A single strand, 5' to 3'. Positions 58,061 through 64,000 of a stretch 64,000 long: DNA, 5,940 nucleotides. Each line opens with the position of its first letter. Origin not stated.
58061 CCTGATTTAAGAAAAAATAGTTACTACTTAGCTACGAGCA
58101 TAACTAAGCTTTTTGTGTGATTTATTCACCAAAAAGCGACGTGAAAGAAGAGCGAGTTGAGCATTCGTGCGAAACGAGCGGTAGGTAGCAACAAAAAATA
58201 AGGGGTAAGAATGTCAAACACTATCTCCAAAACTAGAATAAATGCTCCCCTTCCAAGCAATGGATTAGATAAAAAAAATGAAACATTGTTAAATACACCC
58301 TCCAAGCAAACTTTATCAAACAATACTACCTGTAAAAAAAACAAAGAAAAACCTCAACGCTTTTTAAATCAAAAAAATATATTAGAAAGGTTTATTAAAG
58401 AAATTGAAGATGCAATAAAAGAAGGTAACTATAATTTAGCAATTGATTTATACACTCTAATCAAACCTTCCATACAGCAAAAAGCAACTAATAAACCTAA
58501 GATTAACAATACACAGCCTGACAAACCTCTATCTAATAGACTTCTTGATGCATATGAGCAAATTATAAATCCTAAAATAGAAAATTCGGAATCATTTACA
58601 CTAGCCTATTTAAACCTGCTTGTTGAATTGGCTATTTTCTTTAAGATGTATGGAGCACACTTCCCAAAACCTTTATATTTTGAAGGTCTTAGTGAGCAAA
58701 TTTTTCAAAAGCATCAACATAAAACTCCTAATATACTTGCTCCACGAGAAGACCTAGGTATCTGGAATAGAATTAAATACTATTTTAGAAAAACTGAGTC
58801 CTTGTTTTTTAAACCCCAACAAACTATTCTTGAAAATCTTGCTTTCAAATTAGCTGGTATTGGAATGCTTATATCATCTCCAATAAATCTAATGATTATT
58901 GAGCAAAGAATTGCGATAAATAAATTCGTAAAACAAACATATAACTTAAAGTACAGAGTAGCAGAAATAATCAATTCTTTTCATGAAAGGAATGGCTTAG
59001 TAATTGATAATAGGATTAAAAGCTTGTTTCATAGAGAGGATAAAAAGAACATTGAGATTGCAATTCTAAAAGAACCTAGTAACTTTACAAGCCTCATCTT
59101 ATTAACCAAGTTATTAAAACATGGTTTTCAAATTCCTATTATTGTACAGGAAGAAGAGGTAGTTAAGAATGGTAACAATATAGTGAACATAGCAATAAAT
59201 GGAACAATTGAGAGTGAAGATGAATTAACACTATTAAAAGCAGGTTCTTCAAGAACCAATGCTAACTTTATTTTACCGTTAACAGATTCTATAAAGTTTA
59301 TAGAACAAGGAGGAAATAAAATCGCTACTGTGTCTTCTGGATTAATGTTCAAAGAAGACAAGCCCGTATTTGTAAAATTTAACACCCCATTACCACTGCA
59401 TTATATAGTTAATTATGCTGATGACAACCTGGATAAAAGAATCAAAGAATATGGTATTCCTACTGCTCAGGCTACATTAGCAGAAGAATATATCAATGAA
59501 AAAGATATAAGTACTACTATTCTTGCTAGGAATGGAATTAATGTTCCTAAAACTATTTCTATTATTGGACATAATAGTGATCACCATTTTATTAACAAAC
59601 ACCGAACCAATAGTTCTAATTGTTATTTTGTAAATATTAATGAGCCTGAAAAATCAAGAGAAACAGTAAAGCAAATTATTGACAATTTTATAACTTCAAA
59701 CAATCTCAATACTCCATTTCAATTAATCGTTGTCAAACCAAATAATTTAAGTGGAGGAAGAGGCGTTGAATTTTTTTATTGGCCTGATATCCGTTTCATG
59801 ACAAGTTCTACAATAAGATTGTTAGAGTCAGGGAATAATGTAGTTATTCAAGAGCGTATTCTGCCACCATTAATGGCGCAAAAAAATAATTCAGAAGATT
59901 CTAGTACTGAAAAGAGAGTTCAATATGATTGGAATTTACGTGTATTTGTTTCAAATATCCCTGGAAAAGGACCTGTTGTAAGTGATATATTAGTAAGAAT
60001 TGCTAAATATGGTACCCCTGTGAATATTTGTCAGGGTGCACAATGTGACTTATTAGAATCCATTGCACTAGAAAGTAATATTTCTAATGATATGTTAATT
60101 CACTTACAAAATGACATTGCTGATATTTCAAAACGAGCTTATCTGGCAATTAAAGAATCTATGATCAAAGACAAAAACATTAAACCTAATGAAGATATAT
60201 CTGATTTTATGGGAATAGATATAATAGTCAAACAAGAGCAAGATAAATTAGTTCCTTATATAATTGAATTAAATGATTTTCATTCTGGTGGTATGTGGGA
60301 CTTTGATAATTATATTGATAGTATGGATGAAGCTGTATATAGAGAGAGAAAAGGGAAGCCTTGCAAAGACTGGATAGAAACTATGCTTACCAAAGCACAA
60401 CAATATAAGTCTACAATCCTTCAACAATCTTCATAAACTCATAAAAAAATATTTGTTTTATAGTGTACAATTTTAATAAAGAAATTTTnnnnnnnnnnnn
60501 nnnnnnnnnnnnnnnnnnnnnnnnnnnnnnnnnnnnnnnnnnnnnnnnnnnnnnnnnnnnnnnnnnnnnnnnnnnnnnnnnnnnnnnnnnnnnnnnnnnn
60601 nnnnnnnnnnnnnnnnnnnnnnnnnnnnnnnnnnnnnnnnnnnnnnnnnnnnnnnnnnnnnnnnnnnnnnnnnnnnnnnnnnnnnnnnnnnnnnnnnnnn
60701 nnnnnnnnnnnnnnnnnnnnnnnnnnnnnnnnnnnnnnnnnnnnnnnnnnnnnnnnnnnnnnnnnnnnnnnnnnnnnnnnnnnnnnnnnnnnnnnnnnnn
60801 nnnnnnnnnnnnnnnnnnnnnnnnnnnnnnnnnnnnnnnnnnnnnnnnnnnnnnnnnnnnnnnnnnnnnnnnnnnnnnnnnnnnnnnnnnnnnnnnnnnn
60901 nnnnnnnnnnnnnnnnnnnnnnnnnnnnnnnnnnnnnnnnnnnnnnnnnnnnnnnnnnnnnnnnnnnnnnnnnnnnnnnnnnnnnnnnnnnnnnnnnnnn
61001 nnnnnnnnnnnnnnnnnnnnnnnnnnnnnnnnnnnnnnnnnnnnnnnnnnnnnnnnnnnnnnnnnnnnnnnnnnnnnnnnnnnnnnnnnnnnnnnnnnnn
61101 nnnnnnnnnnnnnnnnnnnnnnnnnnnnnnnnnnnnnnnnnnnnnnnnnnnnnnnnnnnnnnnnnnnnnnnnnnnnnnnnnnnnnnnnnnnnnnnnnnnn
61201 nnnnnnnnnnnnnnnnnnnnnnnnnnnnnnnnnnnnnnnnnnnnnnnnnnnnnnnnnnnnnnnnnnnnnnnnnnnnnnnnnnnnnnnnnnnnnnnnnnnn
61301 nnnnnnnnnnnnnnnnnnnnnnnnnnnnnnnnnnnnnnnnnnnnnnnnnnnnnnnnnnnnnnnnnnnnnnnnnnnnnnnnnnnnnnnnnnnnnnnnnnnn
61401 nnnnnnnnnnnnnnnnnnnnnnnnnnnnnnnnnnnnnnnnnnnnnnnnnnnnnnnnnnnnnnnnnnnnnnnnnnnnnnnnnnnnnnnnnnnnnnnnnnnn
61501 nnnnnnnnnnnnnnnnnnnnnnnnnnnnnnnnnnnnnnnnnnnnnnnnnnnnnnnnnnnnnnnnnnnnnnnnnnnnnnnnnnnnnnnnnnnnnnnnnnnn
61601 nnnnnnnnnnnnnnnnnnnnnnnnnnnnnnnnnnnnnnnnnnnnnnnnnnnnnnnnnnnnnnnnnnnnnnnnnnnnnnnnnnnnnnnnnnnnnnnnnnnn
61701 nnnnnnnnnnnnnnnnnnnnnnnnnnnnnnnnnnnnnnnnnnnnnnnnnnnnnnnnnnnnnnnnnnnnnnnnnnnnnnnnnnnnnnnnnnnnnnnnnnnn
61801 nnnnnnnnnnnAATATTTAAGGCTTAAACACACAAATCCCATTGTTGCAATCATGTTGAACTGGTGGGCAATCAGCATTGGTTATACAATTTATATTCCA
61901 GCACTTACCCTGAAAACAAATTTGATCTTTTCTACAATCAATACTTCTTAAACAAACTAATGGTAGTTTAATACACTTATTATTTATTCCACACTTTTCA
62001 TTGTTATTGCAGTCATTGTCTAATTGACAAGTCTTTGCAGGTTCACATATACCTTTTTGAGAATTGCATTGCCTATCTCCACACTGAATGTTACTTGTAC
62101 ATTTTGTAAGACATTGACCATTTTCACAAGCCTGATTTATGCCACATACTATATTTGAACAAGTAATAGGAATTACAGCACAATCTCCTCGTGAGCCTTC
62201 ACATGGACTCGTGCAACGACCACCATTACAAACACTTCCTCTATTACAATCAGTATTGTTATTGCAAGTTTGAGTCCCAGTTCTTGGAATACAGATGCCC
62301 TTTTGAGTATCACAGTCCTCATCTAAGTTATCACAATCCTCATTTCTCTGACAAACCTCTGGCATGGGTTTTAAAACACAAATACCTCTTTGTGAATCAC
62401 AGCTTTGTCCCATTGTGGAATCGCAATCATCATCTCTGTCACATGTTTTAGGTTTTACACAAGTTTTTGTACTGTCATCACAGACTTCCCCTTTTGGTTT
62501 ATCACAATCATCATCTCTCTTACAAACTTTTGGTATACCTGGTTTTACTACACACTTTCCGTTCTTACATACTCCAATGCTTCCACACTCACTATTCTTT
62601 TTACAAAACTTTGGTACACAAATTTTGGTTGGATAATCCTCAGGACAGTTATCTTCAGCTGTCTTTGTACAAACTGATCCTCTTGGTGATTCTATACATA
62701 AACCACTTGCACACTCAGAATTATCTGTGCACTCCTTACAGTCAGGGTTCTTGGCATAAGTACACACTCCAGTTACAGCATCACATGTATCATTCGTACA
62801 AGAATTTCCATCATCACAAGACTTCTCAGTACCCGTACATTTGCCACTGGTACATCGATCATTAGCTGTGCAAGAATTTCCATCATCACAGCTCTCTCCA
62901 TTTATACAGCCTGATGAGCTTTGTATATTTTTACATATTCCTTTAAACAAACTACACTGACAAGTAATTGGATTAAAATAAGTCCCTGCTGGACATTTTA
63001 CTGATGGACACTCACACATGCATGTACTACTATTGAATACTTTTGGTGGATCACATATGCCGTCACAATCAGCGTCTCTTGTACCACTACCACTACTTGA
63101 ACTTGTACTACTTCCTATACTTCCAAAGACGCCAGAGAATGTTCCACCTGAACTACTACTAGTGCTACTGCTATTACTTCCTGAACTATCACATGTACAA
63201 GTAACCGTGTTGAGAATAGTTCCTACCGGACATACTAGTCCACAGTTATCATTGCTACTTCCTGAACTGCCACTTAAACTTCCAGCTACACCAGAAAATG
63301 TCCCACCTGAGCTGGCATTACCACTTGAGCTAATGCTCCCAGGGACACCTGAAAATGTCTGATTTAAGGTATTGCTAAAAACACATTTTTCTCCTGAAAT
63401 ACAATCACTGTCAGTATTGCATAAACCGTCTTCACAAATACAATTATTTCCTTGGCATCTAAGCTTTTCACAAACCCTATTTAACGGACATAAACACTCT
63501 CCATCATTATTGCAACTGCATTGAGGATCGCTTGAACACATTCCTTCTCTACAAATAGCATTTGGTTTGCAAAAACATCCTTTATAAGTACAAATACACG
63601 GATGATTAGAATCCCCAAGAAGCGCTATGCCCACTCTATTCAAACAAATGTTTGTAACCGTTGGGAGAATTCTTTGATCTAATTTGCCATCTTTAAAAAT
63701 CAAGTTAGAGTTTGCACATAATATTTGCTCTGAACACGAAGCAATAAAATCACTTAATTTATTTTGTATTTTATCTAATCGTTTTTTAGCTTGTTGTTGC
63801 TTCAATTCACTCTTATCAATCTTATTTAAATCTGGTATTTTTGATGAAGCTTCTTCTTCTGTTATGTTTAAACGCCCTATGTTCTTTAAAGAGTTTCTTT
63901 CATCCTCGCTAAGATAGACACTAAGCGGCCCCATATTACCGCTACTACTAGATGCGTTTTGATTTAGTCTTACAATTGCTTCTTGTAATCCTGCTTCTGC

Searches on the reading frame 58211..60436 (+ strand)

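Call 12: search_protein_families(library=pfam, proteins=[window:58211-60436:+], max_evalue=0.01)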
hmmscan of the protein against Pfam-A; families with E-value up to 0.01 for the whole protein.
window:58211-60436:+ (741 aa): 1 family
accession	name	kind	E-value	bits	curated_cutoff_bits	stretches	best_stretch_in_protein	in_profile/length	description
PF14397.11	ATPgrasp_ST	-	0.0052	16.5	31.4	0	426-536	17-94/278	Sugar-transfer associated ATP-grasp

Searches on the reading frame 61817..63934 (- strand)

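Call 12: search_protein_families(library=pfam, proteins=[window:61817-63934:-], max_evalue=0.01)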
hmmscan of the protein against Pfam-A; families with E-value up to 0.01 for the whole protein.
window:61817-63934:- (705 aa): 1 family
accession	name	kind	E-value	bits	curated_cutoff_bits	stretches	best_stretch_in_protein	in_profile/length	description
PF23416.1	DUF7107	-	0.0025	18.6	24.6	1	444-488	2-44/48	Domain of unknown function (DUF7107)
